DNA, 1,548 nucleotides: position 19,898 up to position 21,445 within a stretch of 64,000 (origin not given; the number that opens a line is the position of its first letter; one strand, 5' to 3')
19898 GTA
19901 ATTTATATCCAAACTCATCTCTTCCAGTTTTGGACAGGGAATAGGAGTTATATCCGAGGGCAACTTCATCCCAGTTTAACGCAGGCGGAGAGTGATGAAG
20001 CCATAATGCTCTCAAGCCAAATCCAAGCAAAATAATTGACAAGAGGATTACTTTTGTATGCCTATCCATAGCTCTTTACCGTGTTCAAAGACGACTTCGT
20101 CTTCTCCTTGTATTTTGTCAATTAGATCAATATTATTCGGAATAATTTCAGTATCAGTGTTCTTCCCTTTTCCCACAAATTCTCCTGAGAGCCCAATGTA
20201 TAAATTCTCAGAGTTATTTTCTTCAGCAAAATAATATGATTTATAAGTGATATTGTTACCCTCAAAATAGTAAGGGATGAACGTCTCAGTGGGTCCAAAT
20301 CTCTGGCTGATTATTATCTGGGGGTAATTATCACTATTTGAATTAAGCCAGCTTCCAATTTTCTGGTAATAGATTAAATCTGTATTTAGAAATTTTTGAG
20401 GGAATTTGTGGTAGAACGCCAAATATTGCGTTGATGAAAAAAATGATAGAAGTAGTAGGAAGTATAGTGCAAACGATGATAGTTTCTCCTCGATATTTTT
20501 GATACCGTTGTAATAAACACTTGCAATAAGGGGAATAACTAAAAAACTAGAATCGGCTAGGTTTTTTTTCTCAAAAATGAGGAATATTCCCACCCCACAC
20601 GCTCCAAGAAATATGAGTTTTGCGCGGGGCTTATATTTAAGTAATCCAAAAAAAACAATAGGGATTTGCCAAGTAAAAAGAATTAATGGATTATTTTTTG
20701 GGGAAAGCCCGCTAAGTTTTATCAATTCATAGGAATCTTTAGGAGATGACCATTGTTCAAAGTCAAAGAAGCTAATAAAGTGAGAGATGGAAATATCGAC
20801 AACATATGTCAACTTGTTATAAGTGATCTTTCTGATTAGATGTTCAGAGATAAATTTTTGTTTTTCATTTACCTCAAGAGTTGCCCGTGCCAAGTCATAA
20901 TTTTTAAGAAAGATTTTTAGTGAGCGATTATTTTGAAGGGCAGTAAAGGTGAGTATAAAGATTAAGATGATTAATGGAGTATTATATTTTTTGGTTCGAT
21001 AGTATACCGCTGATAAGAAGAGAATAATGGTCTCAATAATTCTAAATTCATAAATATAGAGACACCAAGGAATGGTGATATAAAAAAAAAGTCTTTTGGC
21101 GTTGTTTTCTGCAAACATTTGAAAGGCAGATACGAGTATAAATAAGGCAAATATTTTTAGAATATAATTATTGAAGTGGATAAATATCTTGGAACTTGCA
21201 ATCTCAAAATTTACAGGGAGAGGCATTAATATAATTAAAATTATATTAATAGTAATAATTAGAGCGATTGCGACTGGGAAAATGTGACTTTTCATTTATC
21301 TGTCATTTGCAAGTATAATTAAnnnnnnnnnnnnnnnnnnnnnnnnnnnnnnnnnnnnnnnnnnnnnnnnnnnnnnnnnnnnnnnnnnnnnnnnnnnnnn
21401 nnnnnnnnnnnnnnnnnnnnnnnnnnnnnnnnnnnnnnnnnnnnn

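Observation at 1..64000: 64 kb glycosylation supercluster with at least 16 GT-C membrane transferases and at least 4 polyprenol-P-sugar synthases: a candidate ALG-like extracytoplasmic assembly line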

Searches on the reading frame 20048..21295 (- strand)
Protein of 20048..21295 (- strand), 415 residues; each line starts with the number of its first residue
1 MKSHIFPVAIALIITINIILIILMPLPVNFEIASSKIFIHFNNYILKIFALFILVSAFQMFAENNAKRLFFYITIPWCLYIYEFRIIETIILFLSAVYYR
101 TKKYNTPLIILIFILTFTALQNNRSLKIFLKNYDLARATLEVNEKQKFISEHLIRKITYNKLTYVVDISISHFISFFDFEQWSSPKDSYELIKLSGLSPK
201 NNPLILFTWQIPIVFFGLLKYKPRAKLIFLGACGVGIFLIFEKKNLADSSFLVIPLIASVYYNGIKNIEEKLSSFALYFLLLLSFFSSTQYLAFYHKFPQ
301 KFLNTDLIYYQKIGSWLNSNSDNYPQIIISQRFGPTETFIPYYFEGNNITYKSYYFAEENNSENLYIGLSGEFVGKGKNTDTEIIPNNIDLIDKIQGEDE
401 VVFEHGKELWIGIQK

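Call 5: search_protein_families(library=pfam, proteins=[window:20048-21295:-], max_evalue=0.001)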
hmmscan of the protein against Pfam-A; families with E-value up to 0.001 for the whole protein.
window:20048-21295:- (415 aa): 0 families

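Call 10: search_protein_families(library=pfam, proteins=[window:20048-21295:-], max_evalue=5)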
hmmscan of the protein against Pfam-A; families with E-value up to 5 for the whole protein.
window:20048-21295:- (415 aa): 1 family
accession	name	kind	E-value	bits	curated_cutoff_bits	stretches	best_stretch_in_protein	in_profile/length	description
PF19455.4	DUF5993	-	0.21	12.2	27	1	227-260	3-35/50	Family of unknown function (DUF5993)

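Call 15: search_protein_families(library=ncbifam, proteins=[window:20048-21295:-], max_evalue=0.1)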
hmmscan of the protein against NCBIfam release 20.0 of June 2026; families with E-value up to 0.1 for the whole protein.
window:20048-21295:- (415 aa): 0 families
